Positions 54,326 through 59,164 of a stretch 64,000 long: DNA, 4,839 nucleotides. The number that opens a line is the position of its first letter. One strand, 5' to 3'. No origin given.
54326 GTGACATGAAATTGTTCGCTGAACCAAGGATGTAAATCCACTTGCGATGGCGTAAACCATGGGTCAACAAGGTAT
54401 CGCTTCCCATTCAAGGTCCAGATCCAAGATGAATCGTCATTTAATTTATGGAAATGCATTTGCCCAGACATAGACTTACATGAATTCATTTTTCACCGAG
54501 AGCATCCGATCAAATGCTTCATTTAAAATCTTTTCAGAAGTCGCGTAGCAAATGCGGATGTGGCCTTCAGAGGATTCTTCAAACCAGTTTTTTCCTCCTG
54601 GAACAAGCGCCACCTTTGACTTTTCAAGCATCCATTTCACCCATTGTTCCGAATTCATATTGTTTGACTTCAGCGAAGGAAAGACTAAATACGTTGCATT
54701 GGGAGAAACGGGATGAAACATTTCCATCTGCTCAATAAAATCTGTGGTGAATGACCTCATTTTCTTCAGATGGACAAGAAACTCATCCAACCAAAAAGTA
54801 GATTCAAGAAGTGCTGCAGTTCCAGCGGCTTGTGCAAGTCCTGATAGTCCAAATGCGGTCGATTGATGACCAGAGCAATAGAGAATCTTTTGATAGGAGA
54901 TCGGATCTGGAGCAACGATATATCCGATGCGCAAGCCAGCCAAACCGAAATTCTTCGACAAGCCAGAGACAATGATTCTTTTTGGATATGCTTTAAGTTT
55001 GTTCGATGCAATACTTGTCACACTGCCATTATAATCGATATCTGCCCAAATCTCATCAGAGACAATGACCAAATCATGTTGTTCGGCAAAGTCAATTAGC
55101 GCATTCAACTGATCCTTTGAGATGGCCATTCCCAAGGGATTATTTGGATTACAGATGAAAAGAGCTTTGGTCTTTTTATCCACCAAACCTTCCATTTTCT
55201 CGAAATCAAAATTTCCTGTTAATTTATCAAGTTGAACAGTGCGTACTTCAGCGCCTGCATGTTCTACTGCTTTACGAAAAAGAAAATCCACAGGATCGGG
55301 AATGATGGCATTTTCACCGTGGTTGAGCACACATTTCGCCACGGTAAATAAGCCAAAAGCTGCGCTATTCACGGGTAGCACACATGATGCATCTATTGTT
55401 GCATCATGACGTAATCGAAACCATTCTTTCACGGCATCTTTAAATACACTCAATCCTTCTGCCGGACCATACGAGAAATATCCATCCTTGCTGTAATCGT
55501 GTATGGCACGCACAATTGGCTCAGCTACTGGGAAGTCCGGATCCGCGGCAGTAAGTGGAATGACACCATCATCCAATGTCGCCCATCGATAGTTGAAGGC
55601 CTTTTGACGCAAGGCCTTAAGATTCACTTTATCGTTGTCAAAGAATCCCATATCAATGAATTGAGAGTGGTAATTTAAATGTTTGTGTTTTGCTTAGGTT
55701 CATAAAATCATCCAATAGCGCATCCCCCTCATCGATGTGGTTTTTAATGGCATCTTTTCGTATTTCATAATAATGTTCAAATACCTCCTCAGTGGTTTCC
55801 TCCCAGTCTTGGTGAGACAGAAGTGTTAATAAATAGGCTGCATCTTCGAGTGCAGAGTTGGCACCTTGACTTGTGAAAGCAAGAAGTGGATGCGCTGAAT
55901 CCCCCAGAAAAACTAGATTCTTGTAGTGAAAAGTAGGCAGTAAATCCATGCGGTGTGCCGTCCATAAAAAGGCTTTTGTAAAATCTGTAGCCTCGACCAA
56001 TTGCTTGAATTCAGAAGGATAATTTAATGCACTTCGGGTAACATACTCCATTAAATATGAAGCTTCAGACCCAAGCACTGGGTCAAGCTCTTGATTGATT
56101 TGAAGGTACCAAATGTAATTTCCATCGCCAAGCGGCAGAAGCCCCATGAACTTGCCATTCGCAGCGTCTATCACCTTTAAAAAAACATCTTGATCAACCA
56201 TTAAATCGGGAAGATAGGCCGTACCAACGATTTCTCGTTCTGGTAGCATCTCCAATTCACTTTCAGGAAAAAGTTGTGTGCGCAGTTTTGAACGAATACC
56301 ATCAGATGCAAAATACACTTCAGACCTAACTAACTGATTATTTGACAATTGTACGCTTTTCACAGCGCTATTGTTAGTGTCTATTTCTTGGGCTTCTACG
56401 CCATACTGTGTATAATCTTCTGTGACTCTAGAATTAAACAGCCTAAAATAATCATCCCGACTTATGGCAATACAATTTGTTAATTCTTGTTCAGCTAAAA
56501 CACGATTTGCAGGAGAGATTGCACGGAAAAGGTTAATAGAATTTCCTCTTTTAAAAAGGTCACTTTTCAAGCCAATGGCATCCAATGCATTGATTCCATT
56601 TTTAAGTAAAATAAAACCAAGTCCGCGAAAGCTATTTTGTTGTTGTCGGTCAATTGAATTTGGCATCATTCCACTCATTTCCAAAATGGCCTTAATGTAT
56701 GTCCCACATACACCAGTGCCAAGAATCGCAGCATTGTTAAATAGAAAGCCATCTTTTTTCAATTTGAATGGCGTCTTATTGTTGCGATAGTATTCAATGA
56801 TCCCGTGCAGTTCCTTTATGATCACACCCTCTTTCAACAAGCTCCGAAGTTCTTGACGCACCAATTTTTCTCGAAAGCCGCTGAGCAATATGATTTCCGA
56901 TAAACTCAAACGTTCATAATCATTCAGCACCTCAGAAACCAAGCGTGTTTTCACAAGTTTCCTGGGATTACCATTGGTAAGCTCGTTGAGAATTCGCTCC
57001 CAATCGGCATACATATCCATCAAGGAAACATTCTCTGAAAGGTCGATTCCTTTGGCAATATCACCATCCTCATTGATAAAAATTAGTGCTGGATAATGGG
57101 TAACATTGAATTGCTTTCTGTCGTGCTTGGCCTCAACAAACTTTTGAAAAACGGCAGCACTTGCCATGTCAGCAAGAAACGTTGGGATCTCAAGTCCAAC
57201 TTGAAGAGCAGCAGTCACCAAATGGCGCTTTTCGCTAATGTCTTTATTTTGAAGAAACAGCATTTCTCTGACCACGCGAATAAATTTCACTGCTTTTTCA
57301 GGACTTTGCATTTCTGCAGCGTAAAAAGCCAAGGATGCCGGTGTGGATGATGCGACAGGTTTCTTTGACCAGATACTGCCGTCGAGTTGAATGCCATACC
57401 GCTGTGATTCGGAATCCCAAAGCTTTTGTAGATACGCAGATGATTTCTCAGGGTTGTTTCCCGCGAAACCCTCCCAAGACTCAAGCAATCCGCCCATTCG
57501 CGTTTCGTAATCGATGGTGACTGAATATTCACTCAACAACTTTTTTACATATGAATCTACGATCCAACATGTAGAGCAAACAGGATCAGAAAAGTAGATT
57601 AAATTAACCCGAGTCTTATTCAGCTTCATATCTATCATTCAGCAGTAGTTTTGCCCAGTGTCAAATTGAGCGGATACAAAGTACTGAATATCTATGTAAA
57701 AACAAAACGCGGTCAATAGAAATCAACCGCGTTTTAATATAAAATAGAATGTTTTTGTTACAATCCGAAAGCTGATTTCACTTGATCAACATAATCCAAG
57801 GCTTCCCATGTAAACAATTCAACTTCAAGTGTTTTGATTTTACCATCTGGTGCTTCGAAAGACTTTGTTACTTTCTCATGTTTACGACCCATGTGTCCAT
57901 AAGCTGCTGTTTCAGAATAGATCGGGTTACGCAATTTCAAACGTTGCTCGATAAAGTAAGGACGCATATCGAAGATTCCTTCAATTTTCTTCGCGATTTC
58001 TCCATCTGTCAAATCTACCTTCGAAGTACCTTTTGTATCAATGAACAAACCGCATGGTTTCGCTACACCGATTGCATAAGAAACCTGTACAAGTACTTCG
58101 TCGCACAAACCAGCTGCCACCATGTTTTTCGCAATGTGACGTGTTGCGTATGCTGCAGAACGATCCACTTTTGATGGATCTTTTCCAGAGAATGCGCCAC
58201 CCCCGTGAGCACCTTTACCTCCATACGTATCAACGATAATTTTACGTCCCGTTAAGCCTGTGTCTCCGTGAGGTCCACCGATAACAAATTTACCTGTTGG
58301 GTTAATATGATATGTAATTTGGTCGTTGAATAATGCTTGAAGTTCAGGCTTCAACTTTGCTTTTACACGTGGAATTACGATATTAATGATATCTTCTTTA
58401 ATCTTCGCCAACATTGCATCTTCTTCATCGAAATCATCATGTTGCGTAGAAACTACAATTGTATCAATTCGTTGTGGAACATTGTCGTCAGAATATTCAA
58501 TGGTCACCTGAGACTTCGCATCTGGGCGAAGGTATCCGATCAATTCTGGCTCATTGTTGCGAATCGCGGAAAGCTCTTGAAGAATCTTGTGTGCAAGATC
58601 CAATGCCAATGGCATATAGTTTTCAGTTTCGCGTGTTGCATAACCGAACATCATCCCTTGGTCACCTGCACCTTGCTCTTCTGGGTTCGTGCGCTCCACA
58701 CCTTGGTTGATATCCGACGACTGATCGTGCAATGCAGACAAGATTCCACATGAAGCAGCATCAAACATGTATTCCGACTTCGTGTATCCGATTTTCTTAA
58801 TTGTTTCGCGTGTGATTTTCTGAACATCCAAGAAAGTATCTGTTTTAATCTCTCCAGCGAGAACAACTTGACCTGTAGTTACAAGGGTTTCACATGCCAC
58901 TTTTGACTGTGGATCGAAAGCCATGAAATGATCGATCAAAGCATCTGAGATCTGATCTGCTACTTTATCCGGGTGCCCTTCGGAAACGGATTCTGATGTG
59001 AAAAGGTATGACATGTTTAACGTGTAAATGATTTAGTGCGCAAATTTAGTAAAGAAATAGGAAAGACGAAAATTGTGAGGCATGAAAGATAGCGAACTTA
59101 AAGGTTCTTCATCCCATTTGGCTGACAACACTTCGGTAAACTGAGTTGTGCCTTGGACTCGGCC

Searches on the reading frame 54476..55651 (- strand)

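Call 53: search_protein_families(library=pfam, proteins=[window:54476-55651:-], max_evalue=0.00001)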
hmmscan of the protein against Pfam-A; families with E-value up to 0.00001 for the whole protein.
window:54476-55651:- (391 aa): 1 family
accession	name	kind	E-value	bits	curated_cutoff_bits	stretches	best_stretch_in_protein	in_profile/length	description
PF00155.27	Aminotran_1_2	-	2.5e-50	172.1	19.7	1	30-382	3-360/361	Aminotransferase class I and II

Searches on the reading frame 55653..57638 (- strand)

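Call 53: search_protein_families(library=pfam, proteins=[window:55653-57638:-], max_evalue=0.00001)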
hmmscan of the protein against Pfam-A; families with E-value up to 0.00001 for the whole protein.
window:55653-57638:- (661 aa): 3 families
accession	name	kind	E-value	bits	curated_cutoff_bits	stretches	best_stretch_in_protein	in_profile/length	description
PF13743.12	Thioredoxin_5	-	7.6e-34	117.5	27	1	16-202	3-177/186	Thioredoxin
PF01494.25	FAD_binding_3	-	1.6e-13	51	22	1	303-635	4-346/349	FAD binding domain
PF01323.26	DSBA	-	4.2e-10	40.2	25.6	1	14-191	3-173/191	DSBA-like thioredoxin domain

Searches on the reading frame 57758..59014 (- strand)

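Call 53: search_protein_families(library=pfam, proteins=[window:57758-59014:-], max_evalue=0.00001)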
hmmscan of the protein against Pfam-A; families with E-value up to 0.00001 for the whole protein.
window:57758-59014:- (418 aa): 3 families
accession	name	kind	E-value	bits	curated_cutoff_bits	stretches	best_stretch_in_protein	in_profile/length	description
PF02773.21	S-AdoMet_synt_C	-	2.3e-60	203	25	1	245-379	1-133/138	S-adenosylmethionine synthetase, C-terminal domain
PF02772.21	S-AdoMet_synt_M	-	5.9e-43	146.2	29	1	113-243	1-120/120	S-adenosylmethionine synthetase, central domain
PF00438.25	S-AdoMet_synt_N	-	1e-41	141.9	33.1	1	3-99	2-98/99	S-adenosylmethionine synthetase, N-terminal domain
